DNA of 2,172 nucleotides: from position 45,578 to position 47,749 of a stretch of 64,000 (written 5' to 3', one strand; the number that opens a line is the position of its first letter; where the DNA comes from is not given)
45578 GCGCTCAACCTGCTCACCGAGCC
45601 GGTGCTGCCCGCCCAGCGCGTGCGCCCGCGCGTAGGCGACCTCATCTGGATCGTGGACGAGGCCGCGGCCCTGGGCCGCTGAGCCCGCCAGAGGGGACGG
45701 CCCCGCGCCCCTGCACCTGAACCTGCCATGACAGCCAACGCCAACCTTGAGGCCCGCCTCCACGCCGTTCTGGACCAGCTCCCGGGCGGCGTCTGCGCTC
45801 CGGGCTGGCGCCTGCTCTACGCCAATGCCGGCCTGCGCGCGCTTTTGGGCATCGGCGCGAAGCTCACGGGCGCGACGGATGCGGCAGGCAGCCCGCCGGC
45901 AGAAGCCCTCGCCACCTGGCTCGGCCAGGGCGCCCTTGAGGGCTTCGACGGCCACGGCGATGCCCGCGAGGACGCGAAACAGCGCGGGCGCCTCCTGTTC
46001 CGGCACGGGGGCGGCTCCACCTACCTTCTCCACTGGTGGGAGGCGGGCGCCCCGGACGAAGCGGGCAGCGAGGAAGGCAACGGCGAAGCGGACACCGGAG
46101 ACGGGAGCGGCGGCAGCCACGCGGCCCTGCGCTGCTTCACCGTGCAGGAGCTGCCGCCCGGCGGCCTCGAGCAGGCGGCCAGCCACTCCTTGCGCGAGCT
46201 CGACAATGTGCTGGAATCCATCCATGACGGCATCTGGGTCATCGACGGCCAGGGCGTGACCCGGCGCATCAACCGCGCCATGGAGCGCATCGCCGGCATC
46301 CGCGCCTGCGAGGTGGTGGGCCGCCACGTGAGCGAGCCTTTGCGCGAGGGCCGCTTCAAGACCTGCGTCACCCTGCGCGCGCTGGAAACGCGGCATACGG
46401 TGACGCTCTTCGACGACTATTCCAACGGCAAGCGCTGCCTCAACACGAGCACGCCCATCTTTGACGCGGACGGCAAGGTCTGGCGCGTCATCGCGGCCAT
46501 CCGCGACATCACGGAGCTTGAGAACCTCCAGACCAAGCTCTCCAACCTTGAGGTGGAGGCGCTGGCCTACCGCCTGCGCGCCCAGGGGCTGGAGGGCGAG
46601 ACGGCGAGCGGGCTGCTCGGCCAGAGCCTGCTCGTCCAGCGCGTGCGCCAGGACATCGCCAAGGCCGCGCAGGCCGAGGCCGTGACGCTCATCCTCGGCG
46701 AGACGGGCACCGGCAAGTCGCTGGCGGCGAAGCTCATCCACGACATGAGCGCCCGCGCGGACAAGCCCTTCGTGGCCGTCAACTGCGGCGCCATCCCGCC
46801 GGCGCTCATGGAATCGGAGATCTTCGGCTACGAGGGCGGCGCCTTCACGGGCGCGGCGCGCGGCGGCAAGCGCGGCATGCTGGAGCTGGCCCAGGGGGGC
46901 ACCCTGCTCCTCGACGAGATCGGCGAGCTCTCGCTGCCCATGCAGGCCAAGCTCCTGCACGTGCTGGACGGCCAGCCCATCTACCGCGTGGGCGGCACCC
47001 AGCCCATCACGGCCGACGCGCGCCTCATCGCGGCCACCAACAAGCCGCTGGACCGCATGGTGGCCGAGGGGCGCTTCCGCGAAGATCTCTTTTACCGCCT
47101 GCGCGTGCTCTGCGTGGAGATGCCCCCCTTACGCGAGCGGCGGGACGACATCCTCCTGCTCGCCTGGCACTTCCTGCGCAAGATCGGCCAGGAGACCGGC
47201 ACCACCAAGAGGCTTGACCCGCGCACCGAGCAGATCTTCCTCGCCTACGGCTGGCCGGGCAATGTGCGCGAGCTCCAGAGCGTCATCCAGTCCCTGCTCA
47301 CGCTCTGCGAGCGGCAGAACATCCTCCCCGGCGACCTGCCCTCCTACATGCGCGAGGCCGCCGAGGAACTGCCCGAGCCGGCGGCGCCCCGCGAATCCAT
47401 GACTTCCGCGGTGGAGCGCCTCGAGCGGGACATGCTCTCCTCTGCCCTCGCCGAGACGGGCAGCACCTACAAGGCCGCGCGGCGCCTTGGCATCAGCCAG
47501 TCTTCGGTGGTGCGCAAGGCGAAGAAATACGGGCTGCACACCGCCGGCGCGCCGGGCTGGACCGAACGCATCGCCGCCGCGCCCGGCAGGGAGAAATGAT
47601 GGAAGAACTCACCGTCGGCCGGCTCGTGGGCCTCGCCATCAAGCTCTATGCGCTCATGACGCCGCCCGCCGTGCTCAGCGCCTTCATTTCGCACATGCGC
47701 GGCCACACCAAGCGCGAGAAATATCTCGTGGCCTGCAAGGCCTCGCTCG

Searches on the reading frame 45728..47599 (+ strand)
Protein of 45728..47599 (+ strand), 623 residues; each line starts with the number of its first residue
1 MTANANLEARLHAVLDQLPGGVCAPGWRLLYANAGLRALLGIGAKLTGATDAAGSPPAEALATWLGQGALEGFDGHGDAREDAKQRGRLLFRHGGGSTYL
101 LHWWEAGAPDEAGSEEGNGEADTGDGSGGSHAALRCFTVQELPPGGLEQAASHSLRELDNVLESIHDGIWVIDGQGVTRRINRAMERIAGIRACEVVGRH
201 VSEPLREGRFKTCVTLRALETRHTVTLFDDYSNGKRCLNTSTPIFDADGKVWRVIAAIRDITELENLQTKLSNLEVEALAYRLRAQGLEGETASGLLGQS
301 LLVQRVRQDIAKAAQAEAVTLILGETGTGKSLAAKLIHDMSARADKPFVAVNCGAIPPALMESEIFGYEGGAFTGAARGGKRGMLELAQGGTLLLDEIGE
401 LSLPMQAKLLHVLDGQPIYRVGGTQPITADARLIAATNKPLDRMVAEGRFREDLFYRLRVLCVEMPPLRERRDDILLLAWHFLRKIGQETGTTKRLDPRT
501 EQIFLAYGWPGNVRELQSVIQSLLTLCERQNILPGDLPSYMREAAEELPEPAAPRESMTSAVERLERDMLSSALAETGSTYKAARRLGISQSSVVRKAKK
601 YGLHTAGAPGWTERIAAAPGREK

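Call 6: search_protein_families(library=ncbifam, proteins=[window:45728-47596:+])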
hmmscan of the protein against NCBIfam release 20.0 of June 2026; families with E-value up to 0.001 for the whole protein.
window:45728-47596:+ (623 aa): 37 families (the best 25 are shown)
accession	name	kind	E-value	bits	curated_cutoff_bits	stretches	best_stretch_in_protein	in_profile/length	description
NF041552.1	TF_PrdR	equivalog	1.4e-112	377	795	1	156-602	134-577/577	sigma-54 dependent transcriptional regulator PrdR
TIGR02329.1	propionate_PrpR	equivalog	1.3e-89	301.2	499.2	1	283-599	201-525/526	propionate catabolism operon regulatory protein PrpR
NF011953.0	PRK15424.1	equivalog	6.1e-87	292.4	703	1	284-600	209-533/538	propionate catabolism operon regulatory protein PrpR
NF008469.0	PRK11361.1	equivalog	7.7e-87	291.9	714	1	260-606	108-459/461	acetoacetate metabolism transcriptional regulator AtoC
NF003451.0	PRK05022.1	equivalog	9.6e-87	291.8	476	1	258-604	159-511/512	nitric oxide reductase transcriptional regulator NorR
TIGR01817.1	nifA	equivalog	1.5e-86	291.3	528.85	1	289-553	191-454/534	nif-specific transcriptional activator NifA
TIGR02915.1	PEP_resp_reg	equivalog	2.2e-86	290.4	502.6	1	281-603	127-444/445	PEP-CTERM-box response regulator transcription factor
TIGR01818.1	ntrC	equivalog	3.1e-84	283.4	558.6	1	289-597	129-459/463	nitrogen regulation protein NR(I)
NF038308.1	RNA_repair_RtcR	equivalog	7.9e-82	275.8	650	1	264-586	150-495/530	RNA repair transcriptional activator RtcR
NF008085.0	PRK10820.1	equivalog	1.9e-74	251.1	576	1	300-604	210-513/520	transcriptional regulator TyrR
NF008176.1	PRK10923.1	equivalog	3.8e-73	246.7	620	1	292-546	136-390/469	nitrogen regulation protein NR(I)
NF050807.1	TransRegFlbDCaul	equivalog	1.6e-72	244.8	750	1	304-602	128-439/454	sigma-54-dependent transcriptional regulator FlbD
TIGR02974.1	phageshock_pspF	equivalog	4e-71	240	443.55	1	296-525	1-231/336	phage shock protein operon transcriptional activator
NF041946.1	LuxO_transreg_Vib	equivalog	4.4e-71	240.1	800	1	290-547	129-386/463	quorum-sensing sigma-54 dependent transcriptional regulator LuxO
NF007689.0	PRK10365.1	equivalog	2.8e-70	237.3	760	1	291-597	136-438/441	sigma-54-dependent response regulator transcription factor ZraR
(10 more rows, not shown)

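Call 51: find_encoding_contigs(protein=window:45728-47599:+, flank=10000, max_places=1)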
Protein window:45728-47599:+ (623 aa): 2 contigs read that carry it; 1 place shown.
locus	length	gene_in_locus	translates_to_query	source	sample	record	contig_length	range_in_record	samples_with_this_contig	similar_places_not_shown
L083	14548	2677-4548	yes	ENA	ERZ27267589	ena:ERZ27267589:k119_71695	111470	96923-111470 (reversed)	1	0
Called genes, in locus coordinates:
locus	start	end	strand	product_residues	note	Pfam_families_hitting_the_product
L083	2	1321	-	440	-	?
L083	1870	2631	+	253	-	PF01182:Glucosamine_iso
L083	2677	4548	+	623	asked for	PF00989:PAS, PF08448:PAS_4, PF13426:PAS_9 (weak), PF00158:Sigma54_activat, PF14532:Sigma54_activ_2, PF25601:AAA_lid_14, PF02954:HTH_8 (weak), PF18024:HTH_50, +1 more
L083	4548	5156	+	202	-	PF01914:MarC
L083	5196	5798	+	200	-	PF01914:MarC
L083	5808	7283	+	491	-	PF00990:GGDEF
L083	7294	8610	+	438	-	PF00860:Xan_ur_permease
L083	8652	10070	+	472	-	PF00209:SNF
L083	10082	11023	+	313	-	PF00389:2-Hacid_dh, PF02826:2-Hacid_dh_C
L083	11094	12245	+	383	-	PF13354:Beta-lactamase2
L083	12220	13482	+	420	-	PF01925:TauE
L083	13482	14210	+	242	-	-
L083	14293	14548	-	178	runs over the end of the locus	-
